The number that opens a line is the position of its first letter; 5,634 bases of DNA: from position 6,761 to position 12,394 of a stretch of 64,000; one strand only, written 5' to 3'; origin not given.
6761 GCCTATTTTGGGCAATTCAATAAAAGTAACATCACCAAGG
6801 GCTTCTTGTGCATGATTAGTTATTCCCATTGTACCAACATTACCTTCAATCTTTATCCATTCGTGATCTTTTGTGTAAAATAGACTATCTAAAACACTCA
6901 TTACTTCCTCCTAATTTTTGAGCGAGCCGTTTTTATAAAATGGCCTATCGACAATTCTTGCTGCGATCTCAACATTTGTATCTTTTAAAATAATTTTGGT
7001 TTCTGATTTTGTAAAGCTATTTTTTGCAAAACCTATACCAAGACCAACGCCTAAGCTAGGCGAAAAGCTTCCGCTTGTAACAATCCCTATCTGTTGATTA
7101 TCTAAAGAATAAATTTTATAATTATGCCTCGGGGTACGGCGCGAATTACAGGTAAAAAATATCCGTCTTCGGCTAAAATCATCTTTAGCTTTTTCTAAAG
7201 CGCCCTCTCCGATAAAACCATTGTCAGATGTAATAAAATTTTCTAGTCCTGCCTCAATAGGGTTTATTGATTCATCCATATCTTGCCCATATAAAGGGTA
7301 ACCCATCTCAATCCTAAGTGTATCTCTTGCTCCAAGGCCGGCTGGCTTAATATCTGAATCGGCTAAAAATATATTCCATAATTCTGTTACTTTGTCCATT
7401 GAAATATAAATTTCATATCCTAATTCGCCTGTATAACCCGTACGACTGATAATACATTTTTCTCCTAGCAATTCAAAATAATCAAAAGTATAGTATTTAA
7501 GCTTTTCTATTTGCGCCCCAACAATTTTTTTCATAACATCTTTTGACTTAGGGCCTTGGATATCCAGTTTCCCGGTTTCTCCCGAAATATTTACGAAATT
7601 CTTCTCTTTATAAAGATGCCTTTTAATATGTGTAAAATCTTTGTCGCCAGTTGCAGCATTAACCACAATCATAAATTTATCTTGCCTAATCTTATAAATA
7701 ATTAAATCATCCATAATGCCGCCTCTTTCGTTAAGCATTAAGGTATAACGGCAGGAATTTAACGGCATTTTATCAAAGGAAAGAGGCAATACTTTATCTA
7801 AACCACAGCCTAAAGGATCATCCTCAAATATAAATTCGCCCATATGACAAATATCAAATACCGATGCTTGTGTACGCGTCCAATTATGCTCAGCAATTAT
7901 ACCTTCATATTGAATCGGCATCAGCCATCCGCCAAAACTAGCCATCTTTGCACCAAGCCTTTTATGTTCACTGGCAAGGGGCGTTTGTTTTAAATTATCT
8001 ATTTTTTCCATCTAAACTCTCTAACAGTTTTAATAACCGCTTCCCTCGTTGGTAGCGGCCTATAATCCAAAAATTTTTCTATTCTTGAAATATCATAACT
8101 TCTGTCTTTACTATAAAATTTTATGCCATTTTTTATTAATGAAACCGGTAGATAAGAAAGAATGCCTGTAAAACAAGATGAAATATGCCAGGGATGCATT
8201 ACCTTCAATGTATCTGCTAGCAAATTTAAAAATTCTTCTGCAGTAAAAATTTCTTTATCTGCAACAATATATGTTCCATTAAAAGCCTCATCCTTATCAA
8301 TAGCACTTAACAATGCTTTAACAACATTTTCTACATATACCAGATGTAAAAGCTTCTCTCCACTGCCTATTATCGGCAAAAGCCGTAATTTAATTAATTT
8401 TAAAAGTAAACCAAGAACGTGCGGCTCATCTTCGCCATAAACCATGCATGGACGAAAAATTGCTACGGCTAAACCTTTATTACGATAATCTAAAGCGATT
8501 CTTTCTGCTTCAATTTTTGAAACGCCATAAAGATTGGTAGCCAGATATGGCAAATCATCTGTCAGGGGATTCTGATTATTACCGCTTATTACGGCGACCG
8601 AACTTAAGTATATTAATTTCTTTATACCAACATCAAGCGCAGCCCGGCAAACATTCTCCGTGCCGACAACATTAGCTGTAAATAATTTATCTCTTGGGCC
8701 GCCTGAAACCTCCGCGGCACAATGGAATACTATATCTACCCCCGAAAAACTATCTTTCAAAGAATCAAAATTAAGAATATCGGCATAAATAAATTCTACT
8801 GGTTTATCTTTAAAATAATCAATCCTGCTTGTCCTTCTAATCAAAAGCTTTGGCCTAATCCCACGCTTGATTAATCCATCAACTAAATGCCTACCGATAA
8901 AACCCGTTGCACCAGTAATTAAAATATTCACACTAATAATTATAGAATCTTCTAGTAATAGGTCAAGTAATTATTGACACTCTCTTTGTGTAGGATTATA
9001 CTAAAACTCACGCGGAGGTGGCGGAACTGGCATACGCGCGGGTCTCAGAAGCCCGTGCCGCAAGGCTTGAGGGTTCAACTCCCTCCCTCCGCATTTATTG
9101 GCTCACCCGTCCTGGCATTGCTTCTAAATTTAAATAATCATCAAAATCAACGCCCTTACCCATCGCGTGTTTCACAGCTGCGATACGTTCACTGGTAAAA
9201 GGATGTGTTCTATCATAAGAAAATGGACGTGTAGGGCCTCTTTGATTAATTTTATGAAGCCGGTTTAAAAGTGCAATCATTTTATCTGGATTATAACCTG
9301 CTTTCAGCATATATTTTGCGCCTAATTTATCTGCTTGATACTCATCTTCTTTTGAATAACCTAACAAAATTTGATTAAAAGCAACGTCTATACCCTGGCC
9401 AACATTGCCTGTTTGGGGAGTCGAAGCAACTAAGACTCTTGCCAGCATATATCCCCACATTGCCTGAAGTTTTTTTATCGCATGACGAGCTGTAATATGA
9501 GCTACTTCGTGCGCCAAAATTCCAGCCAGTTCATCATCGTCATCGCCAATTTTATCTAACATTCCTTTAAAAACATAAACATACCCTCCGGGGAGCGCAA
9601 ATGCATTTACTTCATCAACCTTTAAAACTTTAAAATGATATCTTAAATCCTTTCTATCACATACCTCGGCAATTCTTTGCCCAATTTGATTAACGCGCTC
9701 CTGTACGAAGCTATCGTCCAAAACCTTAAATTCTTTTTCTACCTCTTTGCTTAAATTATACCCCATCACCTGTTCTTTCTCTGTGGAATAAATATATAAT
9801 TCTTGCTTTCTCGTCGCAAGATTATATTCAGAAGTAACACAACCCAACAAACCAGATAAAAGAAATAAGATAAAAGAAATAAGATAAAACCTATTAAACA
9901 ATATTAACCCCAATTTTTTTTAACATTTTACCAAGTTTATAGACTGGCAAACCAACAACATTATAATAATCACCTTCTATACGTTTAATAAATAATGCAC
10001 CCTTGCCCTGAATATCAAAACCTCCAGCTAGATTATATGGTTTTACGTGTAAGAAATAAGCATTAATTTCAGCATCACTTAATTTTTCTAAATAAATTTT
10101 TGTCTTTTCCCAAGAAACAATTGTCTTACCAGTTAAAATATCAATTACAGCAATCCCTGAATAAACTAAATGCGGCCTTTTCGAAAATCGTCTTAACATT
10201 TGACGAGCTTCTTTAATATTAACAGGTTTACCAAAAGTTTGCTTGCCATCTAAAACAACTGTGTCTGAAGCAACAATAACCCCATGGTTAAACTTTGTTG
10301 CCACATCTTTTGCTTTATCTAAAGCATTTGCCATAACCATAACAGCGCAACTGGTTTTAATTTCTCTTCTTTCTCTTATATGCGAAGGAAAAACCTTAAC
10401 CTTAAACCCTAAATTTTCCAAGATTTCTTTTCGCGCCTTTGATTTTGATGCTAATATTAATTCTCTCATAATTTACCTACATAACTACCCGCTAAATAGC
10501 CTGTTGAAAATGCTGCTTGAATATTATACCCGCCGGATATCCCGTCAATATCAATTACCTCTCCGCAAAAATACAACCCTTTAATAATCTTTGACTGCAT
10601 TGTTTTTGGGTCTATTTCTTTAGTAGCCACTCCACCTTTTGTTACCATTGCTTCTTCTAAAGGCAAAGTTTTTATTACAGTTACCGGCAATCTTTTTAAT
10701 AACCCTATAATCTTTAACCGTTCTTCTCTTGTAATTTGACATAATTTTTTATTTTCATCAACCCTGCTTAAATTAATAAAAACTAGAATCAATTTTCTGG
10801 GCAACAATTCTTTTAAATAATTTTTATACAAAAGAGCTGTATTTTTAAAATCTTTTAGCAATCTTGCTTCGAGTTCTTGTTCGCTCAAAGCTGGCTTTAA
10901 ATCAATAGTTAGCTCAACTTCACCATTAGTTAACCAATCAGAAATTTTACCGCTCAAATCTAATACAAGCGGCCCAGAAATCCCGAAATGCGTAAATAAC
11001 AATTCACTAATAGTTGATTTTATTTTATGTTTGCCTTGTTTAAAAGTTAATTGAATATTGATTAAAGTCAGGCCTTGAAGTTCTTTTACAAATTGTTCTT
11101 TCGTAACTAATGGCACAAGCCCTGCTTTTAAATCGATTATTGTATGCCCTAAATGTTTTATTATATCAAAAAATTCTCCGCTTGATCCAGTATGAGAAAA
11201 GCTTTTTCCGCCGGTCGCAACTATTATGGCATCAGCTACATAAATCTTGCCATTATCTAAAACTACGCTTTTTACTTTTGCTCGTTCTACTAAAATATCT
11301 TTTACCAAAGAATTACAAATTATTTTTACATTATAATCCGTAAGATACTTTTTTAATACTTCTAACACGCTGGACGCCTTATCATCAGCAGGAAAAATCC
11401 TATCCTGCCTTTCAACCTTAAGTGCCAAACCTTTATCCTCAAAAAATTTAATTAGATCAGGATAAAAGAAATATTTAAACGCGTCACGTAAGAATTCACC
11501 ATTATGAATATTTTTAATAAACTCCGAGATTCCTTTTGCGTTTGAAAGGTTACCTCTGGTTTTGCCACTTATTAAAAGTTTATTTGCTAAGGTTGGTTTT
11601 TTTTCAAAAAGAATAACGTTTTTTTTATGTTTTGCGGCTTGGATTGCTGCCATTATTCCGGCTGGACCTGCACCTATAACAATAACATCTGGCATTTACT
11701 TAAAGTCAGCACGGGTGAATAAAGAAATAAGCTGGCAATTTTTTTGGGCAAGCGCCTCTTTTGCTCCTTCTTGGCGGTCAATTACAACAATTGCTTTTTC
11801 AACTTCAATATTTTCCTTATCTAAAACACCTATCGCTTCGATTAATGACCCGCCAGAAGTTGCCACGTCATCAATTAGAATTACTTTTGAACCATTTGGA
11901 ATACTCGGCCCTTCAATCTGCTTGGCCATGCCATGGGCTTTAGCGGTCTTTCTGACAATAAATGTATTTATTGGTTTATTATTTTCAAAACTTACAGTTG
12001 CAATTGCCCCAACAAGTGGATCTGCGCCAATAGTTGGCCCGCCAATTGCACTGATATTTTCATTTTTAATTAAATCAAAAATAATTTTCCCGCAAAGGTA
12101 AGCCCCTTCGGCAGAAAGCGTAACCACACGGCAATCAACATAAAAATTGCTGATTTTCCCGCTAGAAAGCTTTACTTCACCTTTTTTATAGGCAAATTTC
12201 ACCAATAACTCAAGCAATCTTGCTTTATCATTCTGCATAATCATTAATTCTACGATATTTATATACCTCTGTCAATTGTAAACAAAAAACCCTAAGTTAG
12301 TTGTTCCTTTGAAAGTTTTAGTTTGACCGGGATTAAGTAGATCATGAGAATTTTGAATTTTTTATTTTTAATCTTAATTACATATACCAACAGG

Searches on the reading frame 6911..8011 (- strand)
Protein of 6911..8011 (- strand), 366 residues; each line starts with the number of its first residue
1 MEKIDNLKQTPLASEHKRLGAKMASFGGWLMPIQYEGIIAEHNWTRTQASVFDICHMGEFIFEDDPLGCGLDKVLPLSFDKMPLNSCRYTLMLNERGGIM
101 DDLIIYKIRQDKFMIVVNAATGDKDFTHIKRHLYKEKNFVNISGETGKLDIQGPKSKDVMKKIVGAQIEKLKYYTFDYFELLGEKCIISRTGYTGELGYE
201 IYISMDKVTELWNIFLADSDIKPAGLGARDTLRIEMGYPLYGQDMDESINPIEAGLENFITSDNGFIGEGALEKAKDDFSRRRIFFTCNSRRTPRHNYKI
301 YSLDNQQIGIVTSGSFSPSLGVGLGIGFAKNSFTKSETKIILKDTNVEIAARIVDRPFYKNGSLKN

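Call 50: search_protein_families(library=pfam, proteins=[window:6911-8011:-], max_evalue=0.00001)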
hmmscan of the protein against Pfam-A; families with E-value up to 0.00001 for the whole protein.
window:6911-8011:- (366 aa): 2 families
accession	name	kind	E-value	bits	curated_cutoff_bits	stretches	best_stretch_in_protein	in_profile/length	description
PF01571.26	GCV_T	-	8.8e-84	281.2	25.6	1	13-257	2-253/255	Aminomethyltransferase folate-binding domain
PF08669.17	GCV_T_C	-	1.3e-15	57.5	25.9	1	281-360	1-80/80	Glycine cleavage T-protein C-terminal barrel domain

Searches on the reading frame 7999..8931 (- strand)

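Call 50: search_protein_families(library=pfam, proteins=[window:7999-8931:-], max_evalue=0.00001)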
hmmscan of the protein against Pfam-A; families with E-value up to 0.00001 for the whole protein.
window:7999-8931:- (310 aa): 8 families
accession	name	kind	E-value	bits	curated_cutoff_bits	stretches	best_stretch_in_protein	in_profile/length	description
PF01370.27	Epimerase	-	4.7e-41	141.2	20.9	1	3-216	1-230/240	NAD dependent epimerase/dehydratase family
PF01073.25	3Beta_HSD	-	2.3e-30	106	22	1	4-211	1-229/280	3-beta hydroxysteroid dehydrogenase/isomerase family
PF07993.18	NAD_binding_4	-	2.1e-22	80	20.1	1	58-205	82-256/258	Male sterility protein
PF16363.11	GDP_Man_Dehyd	-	4.3e-20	72.9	27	1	4-248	1-272/332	GDP-mannose 4,6 dehydratase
PF13460.12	NAD_binding_10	-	1.8e-18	67.5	27.2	1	7-168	1-150/184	NAD(P)H-binding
PF04321.23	RmlD_sub_bind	-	3.5e-16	59.6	27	1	1-229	1-218/287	RmlD substrate binding domain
PF05368.20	NmrA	-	3.6e-12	46.9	27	1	2-112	4-107/298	NmrA-like family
PF02719.21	Polysacc_synt_2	-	7.3e-11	42.2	20.2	1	3-116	1-133/293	Polysaccharide biosynthesis protein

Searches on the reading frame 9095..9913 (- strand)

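Call 50: search_protein_families(library=pfam, proteins=[window:9095-9913:-], max_evalue=0.00001)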
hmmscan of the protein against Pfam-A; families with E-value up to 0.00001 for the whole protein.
window:9095-9913:- (272 aa): 1 family
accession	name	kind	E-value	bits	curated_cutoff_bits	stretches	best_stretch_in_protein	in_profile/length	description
PF01435.24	Peptidase_M48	-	1.4e-35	123.2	20.3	1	71-249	4-184/186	Peptidase family M48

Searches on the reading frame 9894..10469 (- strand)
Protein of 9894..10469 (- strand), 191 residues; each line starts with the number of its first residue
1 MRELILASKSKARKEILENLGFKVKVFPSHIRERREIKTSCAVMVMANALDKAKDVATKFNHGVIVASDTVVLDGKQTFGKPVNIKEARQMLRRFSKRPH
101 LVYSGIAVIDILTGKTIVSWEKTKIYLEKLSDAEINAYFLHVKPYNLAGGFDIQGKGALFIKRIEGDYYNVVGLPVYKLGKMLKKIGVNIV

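Call 50: search_protein_families(library=pfam, proteins=[window:9894-10469:-], max_evalue=0.00001)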
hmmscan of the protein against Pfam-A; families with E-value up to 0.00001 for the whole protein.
window:9894-10469:- (191 aa): 1 family
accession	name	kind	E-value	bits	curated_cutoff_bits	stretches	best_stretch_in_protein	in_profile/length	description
PF02545.19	Maf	-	1.3e-51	175.4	27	1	3-185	1-186/187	Maf-like protein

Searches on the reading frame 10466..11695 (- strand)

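Call 3: search_protein_families(library=pfam, proteins=[window:10466-11695:-], max_evalue=0.01)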
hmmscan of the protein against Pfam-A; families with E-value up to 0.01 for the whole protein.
window:10466-11695:- (409 aa): 13 families
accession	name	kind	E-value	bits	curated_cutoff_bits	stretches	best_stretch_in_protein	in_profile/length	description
PF03486.20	HI0933_like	-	1.2e-79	267.6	50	1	3-404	2-243/244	HI0933-like protein Rossmann domain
PF22780.1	HI0933_like_1st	-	1.2e-36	126.5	27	1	191-351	2-165/165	HI0933-like protein barrel and H2TH domain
PF01134.28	GIDA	-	6.4e-18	65.4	22.1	1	3-199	1-200/391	Glucose inhibited division protein A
PF00890.30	FAD_binding_2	-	1.4e-15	57.9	20.4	1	3-35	1-33/414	FAD binding domain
PF07992.20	Pyr_redox_2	-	4.3e-14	53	26.1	2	3-52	2-52/291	Pyridine nucleotide-disulphide oxidoreductase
PF12831.13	FAD_oxidored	-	2.2e-11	44.2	27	1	3-162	1-145/416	FAD dependent oxidoreductase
PF01266.30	DAO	-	2.4e-10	40.9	27.9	1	3-37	1-35/353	FAD dependent oxidoreductase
PF13738.12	Pyr_redox_3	-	9.6e-08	32.1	30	1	5-35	1-31/305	Pyridine nucleotide-disulphide oxidoreductase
PF00070.33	Pyr_redox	-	2.2e-07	31.8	22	0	4-37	2-35/82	Pyridine nucleotide-disulphide oxidoreductase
PF13450.12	NAD_binding_8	-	1.6e-05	25.5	21.9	1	6-36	1-31/68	NAD(P)-binding Rossmann-like domain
PF01946.23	Thi4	-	1.8e-05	24.5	26.2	1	3-33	19-50/235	Thi4 family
PF05834.18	Lycopene_cycl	-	0.00054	19.6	23.4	0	3-36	1-36/380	Lycopene cyclase protein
PF13454.12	NAD_binding_9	-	0.0028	18.1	21.8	0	6-162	2-153/155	FAD-NAD(P)-binding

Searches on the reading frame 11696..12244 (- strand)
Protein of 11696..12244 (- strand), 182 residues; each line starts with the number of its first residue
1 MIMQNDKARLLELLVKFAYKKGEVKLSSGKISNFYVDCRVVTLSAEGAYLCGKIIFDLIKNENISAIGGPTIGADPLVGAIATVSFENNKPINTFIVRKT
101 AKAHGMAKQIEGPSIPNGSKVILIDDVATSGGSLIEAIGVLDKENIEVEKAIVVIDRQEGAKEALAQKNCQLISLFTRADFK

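Call 3: search_protein_families(library=pfam, proteins=[window:11696-12244:-], max_evalue=0.01)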
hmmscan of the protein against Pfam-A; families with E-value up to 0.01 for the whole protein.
window:11696-12244:- (182 aa): 2 families
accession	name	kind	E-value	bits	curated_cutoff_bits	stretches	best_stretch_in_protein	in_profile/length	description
PF00156.33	Pribosyltran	-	1.8e-11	44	26.3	1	51-166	15-135/158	Phosphoribosyl transferase domain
PF14681.12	UPRTase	-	0.00028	20.9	27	1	114-167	116-171/206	Uracil phosphoribosyltransferase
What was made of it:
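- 11696..12244 (-): PRTase (PyrE-like) gene. It is the left synteny anchor shared with other Omnitrophota comF loci. Pfam Pribosyltran 1.8e-11 (call 3).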
